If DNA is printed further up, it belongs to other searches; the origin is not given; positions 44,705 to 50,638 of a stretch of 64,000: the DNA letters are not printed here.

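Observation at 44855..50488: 1877-aa modular type IV pilin: prepilin N-terminus fused to eight tandem Ig-like pairs and an unknown tip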

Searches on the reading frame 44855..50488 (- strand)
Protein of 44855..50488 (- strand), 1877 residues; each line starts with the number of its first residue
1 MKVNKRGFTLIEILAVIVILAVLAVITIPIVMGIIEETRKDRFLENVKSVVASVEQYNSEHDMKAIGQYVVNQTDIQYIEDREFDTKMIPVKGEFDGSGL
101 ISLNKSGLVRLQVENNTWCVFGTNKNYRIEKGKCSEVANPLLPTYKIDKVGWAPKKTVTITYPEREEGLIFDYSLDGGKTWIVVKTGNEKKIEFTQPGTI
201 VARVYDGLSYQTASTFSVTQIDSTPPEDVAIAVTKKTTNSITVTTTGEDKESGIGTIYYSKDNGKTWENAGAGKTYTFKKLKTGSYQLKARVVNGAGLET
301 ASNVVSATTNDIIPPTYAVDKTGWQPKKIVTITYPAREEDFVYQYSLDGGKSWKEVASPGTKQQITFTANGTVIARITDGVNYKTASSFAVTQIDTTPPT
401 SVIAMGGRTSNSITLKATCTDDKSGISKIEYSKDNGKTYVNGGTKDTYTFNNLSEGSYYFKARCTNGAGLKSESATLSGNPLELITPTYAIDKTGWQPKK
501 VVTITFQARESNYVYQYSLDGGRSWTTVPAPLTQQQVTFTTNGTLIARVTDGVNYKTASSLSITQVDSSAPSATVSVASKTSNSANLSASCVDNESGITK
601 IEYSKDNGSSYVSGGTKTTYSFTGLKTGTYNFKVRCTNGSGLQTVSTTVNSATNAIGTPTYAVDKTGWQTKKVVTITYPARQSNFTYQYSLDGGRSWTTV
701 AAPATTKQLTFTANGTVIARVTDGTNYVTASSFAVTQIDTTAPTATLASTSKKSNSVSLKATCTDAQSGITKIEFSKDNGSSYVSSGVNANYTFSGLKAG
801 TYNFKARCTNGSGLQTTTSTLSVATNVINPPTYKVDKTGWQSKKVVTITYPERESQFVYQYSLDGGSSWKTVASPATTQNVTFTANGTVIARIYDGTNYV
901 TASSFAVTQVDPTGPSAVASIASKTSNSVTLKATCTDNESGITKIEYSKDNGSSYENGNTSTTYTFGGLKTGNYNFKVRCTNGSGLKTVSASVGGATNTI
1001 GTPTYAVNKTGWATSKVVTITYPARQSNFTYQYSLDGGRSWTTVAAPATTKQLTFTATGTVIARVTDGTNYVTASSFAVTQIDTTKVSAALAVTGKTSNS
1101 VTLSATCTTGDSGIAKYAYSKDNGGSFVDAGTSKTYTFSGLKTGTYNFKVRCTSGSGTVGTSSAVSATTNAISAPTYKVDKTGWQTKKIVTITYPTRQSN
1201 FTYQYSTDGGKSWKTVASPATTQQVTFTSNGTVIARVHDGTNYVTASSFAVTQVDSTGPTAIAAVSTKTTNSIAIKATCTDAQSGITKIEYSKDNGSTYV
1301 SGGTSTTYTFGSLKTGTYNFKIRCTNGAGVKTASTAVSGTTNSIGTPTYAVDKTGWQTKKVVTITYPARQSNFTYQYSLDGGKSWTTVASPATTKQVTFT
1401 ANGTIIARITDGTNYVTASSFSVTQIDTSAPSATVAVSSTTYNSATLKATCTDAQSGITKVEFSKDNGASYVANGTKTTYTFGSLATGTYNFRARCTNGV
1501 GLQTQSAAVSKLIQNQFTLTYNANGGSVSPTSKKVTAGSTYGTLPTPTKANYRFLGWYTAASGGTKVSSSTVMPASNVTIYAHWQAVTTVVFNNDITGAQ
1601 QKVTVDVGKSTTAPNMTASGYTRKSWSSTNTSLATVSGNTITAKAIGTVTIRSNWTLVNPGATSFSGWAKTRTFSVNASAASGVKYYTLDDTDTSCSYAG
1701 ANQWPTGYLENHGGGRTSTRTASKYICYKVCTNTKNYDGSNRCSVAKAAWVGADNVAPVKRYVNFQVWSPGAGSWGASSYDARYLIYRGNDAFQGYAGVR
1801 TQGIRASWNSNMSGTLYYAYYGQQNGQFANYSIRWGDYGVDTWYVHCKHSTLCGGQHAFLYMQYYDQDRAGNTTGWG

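Call 5: search_protein_families(library=pfam, proteins=[window:44855-50488:-], max_evalue=0.1)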
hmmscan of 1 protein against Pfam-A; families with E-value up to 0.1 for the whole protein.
window:44855-50488:- (1877 aa): 15 families
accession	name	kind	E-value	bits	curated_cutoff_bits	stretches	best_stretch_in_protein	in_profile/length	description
PF07495.19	Y_Y_Y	-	3.1e-24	85.1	26.6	5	1111-1158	4-52/65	Y_Y_Y domain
PF09479.16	Flg_new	-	4.5e-19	68.8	27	1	1517-1583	1-65/65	Listeria-Bacteroides repeat domain (List_Bact_rpt)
PF21471.3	Reelin_subrepeat-B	-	8.6e-19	68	27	0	164-204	55-77/127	Reelin subrepeat B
PF17957.7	Big_7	-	1.3e-18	67.8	24.1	6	409-461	14-69/70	Bacterial Ig domain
PF00041.27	fn3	-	1.9e-18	66.9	25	3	569-649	1-81/84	Fibronectin type III domain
PF24893.1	DUF7743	-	1.3e-16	60.8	27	4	739-810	3-69/120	Domain of unknown function (DUF7743)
PF02012.26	BNR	-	9.3e-16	55.6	27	0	258-268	1-11/12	BNR/Asp-box repeat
PF24421.1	Ig_J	-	1.8e-15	57.4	29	0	959-992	63-96/104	Tip attachment protein J, Ig-like domain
PF03174.19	CHB_HEX_C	-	8.2e-15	55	23.6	0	1203-1225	37-61/76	Chitobiase/beta-hexosaminidase C-terminal domain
PF22352.2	K319L-like_PKD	-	6.8e-11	42.5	27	5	1098-1162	11-78/84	K319L-like, PKD domain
PF24316.1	Tli3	-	7.4e-08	33.2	27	0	228-278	62-106/129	T6SS Tli3 immunity protein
PF07963.17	N_methyl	-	1.6e-06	27.9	21.2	1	4-27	3-26/27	Prokaryotic N-terminal methylation motif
PF13473.12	Cupredoxin_1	-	6.3e-06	26.6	27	0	1272-1321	44-91/104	Cupredoxin-like domain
PF16395.11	DUF5004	-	0.0083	16.6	21.6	0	1091-1206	39-151/153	Domain of unknown function (DUF5004)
PF24170.1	Fn3-II_PB4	-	0.0087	16.7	27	0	599-635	37-78/95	Straight fiber protein PB4 second Fn3-like domain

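Call 6: search_protein_families(library=ncbifam, proteins=[window:44855-50488:-], max_evalue=0.1)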
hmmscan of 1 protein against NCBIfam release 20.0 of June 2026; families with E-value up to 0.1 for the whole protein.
window:44855-50488:- (1877 aa): 13 families
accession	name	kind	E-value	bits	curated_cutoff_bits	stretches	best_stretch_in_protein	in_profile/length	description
NF047446.1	barrel_OmpL47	domain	3.7e-20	72.2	40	6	925-965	3-40/68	OmpL47-type beta-barrel domain-containing protein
NF052245.1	SorA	equivalog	1.3e-13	50.4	600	0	239-297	303-370/396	SorA family sulfite dehydrogenase catalytic subunit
NF045728.1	glycosyl_F510_1955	equivalog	1.8e-09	37.3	175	1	1204-1275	161-236/246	F510_1955 family glycosylhydrolase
TIGR02543.1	List_Bact_rpt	repeat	2.1e-07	31.2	20.95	1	1547-1588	1-44/44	TIGR02543 family repeat protein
TIGR02532.1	IV_pilin_GFxxxE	domain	5.7e-07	29.1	16.3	1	5-28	1-24/24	prepilin-type N-terminal cleavage/methylation domain-containing protein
TIGR01710.1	typeII_sec_gspG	equivalog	5.9e-07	29.6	88.85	1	6-59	1-54/134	type II secretion system major pseudopilin GspG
NF040999.1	pilin_ComGC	equivalog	3.7e-06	27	75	1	6-76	2-72/84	competence type IV pilus major pilin ComGC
NF007862.0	PRK10574.1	equivalog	1.9e-05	24.8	138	1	4-61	3-60/145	prepilin peptidase-dependent pilin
NF040982.1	ComGD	equivalog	0.00068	20.1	70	1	5-57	1-53/139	competence type IV pilus minor pilin ComGD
NF041013.1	T4P_ComGE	equivalog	0.0015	18.6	49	1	4-63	2-61/83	competence type IV pilus minor pilin ComGE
NF041002.1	pilin_ComGF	equivalog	0.008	16.4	80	1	6-73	2-67/139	competence type IV pilus minor pilin ComGF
TIGR01708.2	typeII_sec_gspH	equivalog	0.0082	16.1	80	1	6-25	2-21/169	type II secretion system minor pseudopilin GspH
NF007800.0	PRK10506.1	equivalog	0.04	13.7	158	0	4-26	7-29/163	prepilin peptidase-dependent protein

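Call 16: find_homologous_proteins(query=window:44855-50488:-, max_evalue=1e-10)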
Query window:44855-50488:- (1877 aa): 81 proteins with E <= 1e-10 among 8000 candidates.
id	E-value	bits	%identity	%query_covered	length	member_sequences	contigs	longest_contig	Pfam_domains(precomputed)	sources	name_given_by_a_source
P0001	0.0e+0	3976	97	100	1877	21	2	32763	PF07495.20,PF17957.8,PF24316.2,PF24893.1,PF02012.27,PF09479.17,PF22352.3,PF07963.18,PF24421.2,PF21471.4,PF00041.28,PF03174.20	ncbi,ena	-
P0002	0.0e+0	3185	81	98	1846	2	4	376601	PF07495.20,PF17957.8,PF24316.2,PF24893.1,PF02012.27,PF09479.17,PF22352.3,PF07963.18,PF24421.2,PF22433.4,PF21471.4,PF00041.28,PF03174.20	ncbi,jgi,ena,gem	-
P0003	1.3e-267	909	30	54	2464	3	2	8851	PF00801.27,PF07963.18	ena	-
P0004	9.1e-238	810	42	63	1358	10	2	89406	PF07495.20,PF22352.3,PF07963.18,PF23608.2,PF21471.4,PF09430.17,PF17210.10,PF02012.27,PF00041.28,PF03174.20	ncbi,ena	-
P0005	1.4e-224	767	43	58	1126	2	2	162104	PF07495.20,PF22352.3,PF11008.15,PF17957.8,PF24421.2,PF17996.8,PF06832.19,PF21471.4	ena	-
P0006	8.6e-203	695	32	63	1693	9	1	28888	PF07495.20,PF24421.2,PF16967.12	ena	-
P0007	2.4e-179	617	46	43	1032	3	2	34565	PF07495.20,PF02820.25,PF17210.10,PF02012.27,PF16967.12,PF22352.3,PF07963.18,PF22433.4,PF23608.2,PF21471.4,PF09430.17,PF00041.28,PF03174.20,PF04993.19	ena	-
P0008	1.5e-172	594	37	64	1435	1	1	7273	PF07495.20,PF22352.3,PF07963.18,PF17957.8,PF23608.2,PF21471.4,PF02012.27,PF03174.20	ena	-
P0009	1.5e-171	591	54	10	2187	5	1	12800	PF07495.20,PF22352.3,PF00041.28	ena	-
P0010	4.5e-143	497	32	82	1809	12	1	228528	PF07495.20,PF23623.2,PF07963.18,PF24421.2,PF13620.13,PF21471.4,PF09430.17,PF03174.20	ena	-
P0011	1.8e-124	435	30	73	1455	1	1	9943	PF21605.4,PF25059.2,PF02012.27,PF00041.28,PF03174.20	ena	-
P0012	1.8e-120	422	35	52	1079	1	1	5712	PF07495.20,PF07963.18,PF07484.18,PF23608.2,PF21471.4,PF02012.27,PF03174.20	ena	-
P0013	1.9e-113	398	30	48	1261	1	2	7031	PF21471.4,PF26196.1,PF02012.27,PF00041.28,PF03174.20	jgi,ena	-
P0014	4.6e-109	384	39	44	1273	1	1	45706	PF07963.18,PF12810.14,PF00041.28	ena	-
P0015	2.8e-100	355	35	40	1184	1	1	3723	PF07495.20,PF07963.18,PF25059.2,PF17957.8,PF24421.2,PF00041.28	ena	-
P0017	1.3e-92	329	29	80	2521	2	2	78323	PF07963.18,PF25059.2,PF25788.3,PF21579.5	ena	-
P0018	9.8e-87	310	30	34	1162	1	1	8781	PF09479.17,PF19789.7,PF07963.18,PF24893.1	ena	-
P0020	2.7e-76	275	31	37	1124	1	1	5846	PF09479.17,PF07963.18,PF00041.28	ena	-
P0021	1.1e-69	253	27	50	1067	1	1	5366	PF07495.20,PF07963.18,PF25059.2,PF00041.28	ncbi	-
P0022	9.5e-68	247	38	24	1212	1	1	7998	PF07495.20,PF21722.5,PF07963.18,PF21471.4,PF02012.27,PF03174.20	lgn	-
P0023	5.0e-66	241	29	32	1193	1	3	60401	PF09479.17,PF19789.7,PF07963.18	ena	-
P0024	1.3e-64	236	39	23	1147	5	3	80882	PF07495.20,PF07963.18,PF21471.4,PF02012.27,PF03174.20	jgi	-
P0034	1.1e-54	204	28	34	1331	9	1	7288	PF07963.18,PF08481.17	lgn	-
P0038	2.1e-49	186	35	23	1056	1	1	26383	PF07963.18,PF25059.2,PF00041.28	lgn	-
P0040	1.2e-46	177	35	21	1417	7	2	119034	PF07963.18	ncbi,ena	-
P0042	7.3e-45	171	29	32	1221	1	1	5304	PF19789.7,PF07963.18,PF17957.8,PF08481.17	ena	-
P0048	6.5e-42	161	45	10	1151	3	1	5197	PF07963.18,PF16403.12,PF12810.14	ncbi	-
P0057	5.6e-31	125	31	11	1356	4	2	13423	PF07963.18,PF23376.2,PF19028.7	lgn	-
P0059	3.3e-30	122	27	25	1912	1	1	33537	PF09479.17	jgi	jgi:uncharacterized repeat protein (TIGR02543 family)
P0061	7.1e-28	115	24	49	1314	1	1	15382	PF07963.18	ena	-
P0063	1.2e-25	107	26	21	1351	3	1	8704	PF07963.18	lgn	-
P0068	1.8e-21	93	29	21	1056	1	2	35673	PF07963.18,PF00404.25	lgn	-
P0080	3.7e-11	59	50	6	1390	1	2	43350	PF21868.4,PF09479.17,PF07963.18,PF18657.7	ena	-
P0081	5.3e-11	59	29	13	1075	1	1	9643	PF07963.18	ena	-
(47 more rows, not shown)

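Call 17: find_encoding_contigs(protein=P0002, flank=10000, max_places=4)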
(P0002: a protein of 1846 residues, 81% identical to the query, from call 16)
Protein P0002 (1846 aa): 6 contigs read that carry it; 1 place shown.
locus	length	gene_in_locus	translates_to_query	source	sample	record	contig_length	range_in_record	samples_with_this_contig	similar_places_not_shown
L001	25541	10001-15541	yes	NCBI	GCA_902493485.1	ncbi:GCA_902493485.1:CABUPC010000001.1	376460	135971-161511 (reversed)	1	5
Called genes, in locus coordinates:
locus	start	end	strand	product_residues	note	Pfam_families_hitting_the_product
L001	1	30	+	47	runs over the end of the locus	-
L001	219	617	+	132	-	-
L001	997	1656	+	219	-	-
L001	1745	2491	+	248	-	PF14808:TMEM164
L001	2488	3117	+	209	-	PF01351:RNase_HII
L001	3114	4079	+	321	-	PF02272:DHHA1 (weak)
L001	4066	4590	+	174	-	PF00753:Lactamase_B, PF13483:Lactamase_B_3 (weak), PF23023:Anti-Pycsar_Apyc1, PF00753:Lactamase_B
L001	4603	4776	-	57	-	PF07561:DUF1540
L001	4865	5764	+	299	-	PF09989:DUF2229, PF06050:HGD-D (weak)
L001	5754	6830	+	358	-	PF06050:HGD-D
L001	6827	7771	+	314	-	PF01869:BcrAD_BadFG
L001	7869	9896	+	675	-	PF01751:Toprim, PF01131:Topoisom_bac, PF01396:Zn_ribbon_Top1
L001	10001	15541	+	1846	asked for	PF07963:N_methyl (weak), PF02012:BNR (faint), PF03174:CHB_HEX_C (faint), PF21471:Reelin_subrepeat-B (faint), PF24316:Tli3 (faint), PF00041:fn3 (faint), PF17957:Big_7 (faint), PF09479:Flg_new, +5 more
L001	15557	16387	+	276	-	-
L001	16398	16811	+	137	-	-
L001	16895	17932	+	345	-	PF07537:CamS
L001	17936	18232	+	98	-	PF02686:GatC (weak)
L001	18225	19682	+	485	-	PF01425:Amidase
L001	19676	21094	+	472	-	PF02934:GatB_N, PF02637:GatB_Yqey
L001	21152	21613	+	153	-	-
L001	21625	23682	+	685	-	PF00990:GGDEF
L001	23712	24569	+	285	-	PF03631:Virul_fac_BrkB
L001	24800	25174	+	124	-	PF07963:N_methyl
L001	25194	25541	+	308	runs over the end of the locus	PF07963:N_methyl (weak), PF13306:LRR_5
